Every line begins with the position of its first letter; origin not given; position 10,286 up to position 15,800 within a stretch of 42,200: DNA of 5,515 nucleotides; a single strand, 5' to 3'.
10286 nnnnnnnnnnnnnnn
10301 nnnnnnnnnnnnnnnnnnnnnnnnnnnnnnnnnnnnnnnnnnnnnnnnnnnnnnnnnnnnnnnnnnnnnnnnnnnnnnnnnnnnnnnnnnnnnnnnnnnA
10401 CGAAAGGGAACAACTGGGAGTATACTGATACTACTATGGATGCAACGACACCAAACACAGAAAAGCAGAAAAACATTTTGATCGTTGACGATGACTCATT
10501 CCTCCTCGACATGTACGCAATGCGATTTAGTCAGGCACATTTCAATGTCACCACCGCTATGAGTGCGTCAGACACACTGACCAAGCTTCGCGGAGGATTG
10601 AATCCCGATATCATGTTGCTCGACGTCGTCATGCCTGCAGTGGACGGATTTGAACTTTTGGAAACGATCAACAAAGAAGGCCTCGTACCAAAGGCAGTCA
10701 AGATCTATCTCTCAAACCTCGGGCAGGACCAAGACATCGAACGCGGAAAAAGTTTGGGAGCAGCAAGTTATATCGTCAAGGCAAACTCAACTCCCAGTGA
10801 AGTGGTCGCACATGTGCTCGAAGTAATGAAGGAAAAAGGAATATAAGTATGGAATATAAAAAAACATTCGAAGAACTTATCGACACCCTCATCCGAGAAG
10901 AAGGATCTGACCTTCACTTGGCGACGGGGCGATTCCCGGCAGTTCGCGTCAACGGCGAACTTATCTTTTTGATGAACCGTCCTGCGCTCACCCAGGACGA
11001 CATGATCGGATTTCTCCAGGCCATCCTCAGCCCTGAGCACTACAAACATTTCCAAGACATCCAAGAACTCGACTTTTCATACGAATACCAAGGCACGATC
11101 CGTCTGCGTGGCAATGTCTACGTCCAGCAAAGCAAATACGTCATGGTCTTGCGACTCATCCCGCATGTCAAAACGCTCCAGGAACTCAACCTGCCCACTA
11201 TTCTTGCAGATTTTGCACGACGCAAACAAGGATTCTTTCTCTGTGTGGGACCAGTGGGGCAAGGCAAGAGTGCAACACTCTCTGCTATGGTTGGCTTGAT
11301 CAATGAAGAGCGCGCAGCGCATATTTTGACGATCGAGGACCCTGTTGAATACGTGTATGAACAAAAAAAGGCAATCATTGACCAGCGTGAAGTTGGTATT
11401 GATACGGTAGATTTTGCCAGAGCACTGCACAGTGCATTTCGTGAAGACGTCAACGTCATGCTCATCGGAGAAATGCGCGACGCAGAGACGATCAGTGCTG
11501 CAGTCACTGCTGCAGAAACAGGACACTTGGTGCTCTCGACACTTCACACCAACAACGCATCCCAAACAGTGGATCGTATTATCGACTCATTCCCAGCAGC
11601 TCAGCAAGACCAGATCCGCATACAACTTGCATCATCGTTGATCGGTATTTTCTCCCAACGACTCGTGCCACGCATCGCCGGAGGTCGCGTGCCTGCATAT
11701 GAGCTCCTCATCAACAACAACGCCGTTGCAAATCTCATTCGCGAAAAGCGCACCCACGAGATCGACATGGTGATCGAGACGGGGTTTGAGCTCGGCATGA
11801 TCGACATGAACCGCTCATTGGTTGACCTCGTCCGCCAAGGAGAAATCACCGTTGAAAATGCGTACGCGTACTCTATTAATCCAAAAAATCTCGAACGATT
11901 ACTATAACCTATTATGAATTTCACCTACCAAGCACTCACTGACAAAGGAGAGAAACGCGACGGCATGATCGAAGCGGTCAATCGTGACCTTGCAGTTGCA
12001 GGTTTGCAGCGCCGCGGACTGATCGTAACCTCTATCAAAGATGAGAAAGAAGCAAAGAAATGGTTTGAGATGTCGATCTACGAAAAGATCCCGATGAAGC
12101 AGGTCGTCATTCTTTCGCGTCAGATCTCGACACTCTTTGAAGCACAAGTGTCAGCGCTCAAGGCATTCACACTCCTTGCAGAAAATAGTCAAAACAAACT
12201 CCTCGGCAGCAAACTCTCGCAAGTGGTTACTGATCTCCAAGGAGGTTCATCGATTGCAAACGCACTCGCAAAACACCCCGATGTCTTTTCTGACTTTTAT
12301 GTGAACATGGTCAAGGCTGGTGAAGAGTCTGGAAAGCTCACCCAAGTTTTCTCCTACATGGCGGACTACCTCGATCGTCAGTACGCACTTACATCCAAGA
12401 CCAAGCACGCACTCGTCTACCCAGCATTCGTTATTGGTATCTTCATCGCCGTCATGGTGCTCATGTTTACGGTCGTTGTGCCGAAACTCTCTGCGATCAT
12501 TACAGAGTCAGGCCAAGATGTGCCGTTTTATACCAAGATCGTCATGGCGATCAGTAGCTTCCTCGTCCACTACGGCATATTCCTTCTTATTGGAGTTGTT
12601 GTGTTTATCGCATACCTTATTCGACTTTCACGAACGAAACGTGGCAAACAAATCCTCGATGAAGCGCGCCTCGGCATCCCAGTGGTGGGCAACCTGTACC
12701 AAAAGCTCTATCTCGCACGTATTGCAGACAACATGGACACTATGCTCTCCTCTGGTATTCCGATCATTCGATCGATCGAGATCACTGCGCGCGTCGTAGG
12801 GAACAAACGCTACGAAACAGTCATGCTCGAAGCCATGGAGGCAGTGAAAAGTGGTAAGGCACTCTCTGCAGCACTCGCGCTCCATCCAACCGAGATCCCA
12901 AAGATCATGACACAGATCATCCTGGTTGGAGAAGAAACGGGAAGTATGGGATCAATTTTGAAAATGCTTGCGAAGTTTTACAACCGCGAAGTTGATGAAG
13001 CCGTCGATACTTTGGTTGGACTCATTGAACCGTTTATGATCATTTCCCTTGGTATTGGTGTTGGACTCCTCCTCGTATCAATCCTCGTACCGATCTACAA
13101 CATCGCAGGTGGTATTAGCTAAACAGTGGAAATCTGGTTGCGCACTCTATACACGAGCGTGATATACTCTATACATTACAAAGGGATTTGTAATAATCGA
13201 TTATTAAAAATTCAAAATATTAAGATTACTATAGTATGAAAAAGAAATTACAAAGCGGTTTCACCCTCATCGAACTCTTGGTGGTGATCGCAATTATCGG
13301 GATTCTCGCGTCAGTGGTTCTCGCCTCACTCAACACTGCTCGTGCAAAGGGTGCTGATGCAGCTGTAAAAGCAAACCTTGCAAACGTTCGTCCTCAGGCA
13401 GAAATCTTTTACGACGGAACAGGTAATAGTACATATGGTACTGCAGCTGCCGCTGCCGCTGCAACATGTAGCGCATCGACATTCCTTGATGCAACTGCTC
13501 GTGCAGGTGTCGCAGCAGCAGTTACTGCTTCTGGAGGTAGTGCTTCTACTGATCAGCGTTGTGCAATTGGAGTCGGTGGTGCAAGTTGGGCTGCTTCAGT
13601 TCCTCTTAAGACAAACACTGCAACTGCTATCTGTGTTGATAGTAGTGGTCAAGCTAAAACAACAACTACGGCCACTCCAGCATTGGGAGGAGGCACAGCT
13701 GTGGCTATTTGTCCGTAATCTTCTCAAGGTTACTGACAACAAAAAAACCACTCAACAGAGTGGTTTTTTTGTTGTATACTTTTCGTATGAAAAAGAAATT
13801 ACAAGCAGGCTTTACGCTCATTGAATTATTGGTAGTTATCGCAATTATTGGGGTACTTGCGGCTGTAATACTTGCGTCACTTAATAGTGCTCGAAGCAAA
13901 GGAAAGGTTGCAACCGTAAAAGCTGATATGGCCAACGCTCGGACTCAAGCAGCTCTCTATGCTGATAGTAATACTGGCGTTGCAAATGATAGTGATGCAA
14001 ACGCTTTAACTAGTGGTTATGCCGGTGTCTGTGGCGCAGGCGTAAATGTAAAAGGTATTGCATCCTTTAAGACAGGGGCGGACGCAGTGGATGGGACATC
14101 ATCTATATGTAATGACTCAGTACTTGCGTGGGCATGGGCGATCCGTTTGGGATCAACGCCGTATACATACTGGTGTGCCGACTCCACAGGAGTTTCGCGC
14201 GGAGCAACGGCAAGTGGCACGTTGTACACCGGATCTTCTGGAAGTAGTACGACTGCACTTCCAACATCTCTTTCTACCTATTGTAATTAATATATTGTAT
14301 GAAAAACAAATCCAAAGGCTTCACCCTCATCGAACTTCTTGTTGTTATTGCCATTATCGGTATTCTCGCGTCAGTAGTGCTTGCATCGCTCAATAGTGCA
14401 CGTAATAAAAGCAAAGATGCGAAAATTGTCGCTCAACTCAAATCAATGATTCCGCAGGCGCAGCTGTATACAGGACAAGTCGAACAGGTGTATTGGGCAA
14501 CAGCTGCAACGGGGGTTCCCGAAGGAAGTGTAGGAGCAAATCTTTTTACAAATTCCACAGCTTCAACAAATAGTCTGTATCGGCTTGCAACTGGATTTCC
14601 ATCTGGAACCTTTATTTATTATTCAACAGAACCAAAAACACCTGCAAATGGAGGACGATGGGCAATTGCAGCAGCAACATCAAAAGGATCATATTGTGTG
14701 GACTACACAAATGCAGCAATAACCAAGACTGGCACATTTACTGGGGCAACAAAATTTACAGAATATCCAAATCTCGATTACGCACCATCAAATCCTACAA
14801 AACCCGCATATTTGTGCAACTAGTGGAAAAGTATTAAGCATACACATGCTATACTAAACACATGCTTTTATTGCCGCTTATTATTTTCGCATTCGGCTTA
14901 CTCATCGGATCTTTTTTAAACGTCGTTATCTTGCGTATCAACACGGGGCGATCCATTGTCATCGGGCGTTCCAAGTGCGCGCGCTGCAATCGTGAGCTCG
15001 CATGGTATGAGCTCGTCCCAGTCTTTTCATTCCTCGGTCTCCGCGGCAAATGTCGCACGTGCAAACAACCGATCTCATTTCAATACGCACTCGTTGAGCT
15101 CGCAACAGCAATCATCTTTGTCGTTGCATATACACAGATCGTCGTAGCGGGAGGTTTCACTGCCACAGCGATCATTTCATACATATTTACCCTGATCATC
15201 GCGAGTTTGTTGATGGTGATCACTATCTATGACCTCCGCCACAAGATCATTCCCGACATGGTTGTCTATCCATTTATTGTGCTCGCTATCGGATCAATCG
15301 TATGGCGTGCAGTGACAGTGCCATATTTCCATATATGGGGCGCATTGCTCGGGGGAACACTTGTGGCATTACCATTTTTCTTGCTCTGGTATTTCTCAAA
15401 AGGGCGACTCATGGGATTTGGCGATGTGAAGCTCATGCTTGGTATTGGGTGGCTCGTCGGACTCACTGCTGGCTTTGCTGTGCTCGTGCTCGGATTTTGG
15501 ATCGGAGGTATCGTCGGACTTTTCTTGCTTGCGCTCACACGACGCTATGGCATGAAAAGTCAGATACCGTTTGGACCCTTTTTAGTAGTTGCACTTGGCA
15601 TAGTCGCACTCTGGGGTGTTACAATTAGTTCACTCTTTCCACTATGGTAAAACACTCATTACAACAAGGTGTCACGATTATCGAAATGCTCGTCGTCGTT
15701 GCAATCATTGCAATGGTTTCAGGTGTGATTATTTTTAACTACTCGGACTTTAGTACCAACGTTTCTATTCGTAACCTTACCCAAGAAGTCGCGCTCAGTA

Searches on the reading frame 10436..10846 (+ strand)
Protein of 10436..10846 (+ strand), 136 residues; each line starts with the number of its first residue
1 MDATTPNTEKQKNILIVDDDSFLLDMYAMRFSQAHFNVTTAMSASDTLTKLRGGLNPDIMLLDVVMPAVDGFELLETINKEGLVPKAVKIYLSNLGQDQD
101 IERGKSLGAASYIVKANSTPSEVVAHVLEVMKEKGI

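Call 4: search_protein_families(library=pfam, proteins=[window:10436-10846:+], max_evalue=0.01)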
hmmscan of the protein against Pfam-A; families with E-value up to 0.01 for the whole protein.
window:10436-10846:+ (136 aa): 1 family
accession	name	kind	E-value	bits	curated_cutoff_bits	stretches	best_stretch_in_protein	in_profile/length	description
PF00072.30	Response_reg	-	3.7e-17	62.9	30.2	1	14-121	1-104/111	Response regulator receiver domain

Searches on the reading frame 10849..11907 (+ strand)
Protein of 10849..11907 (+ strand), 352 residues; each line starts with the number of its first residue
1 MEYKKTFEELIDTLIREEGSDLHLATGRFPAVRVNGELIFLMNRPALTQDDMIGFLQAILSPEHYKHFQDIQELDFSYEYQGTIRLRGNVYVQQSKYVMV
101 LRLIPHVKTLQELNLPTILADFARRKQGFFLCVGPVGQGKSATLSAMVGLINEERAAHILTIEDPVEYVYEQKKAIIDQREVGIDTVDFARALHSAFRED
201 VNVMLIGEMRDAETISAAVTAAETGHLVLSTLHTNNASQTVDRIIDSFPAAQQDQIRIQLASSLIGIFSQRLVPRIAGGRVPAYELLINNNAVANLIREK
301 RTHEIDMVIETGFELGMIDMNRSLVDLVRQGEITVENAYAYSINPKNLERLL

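Call 8: search_protein_families(library=pfam, proteins=[window:10849-11907:+], max_evalue=0.01)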
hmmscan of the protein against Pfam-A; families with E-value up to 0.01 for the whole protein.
window:10849-11907:+ (352 aa): 2 families
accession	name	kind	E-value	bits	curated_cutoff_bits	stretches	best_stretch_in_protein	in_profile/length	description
PF00437.27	T2SSE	-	2.8e-40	138.5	24.9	1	119-276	134-281/370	Type II/IV secretion system protein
PF13401.12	AAA_22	-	0.0033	18.2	27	1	125-171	3-33/130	AAA domain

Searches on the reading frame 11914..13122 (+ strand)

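Call 8: search_protein_families(library=pfam, proteins=[window:11914-13122:+], max_evalue=0.01)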
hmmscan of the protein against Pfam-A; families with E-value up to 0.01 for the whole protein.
window:11914-13122:+ (402 aa): 3 families
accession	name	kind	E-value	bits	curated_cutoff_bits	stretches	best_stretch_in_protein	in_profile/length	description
PF00482.28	T2SSF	-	2.3e-53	179.9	25.2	2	68-190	2-125/125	Type II secretion system (T2SS), protein F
PF13903.11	Claudin_2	-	0.00018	21.8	29.1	1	162-235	80-146/192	PMP-22/EMP/MP20/Claudin tight junction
PF20990.2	DUF2207_C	-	0.0014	18.8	33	1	121-251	103-203/247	Predicted membrane protein (DUF2207) C-terminal domain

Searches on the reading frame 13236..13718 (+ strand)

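Call 8: search_protein_families(library=pfam, proteins=[window:13236-13718:+], max_evalue=0.01)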
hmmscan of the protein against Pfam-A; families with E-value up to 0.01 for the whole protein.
window:13236-13718:+ (160 aa): 1 family
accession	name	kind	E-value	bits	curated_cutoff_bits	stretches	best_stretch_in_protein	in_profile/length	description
PF07963.17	N_methyl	-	9.8e-10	38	21.2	1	4-29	2-27/27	Prokaryotic N-terminal methylation motif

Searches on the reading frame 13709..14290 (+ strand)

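Call 8: search_protein_families(library=pfam, proteins=[window:13709-14290:+], max_evalue=0.01)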
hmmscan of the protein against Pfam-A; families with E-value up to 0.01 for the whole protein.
window:13709-14290:+ (193 aa): 1 family
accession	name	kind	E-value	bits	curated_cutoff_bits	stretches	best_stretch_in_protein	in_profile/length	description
PF07963.17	N_methyl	-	4.4e-09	36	21.2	1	30-55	2-27/27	Prokaryotic N-terminal methylation motif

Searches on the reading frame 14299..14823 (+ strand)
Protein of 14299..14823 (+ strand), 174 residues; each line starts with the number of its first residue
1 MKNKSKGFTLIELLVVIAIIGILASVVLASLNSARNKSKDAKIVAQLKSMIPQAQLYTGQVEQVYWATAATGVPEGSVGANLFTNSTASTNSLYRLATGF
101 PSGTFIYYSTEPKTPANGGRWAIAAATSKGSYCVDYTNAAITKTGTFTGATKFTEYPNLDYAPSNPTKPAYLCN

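Call 8: search_protein_families(library=pfam, proteins=[window:14299-14823:+], max_evalue=0.01)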
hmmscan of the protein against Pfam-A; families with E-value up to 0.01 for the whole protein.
window:14299-14823:+ (174 aa): 1 family
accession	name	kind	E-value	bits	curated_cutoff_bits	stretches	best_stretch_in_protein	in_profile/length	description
PF07963.17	N_methyl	-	1.4e-10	40.7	21.2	1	2-28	1-27/27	Prokaryotic N-terminal methylation motif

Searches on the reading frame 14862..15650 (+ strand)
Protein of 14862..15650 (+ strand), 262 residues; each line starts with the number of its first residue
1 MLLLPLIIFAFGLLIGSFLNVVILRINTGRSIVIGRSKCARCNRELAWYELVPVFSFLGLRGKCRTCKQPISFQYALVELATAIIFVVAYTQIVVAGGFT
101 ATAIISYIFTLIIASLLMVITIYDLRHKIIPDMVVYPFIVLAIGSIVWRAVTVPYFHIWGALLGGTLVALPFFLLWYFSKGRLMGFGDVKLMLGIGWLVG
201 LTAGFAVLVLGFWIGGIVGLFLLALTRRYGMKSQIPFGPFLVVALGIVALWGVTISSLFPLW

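Call 8: search_protein_families(library=pfam, proteins=[window:14862-15650:+], max_evalue=0.01)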
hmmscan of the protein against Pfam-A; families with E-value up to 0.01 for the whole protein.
window:14862-15650:+ (262 aa): 2 families
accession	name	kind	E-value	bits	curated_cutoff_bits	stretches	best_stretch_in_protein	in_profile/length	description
PF06750.18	A24_N_bact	-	2.8e-32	111.1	23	1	11-92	2-83/84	Bacterial Peptidase A24 N-terminal domain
PF01478.23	Peptidase_A24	-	4.1e-13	50.1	26.5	1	111-220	1-104/104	Type IV leader peptidase family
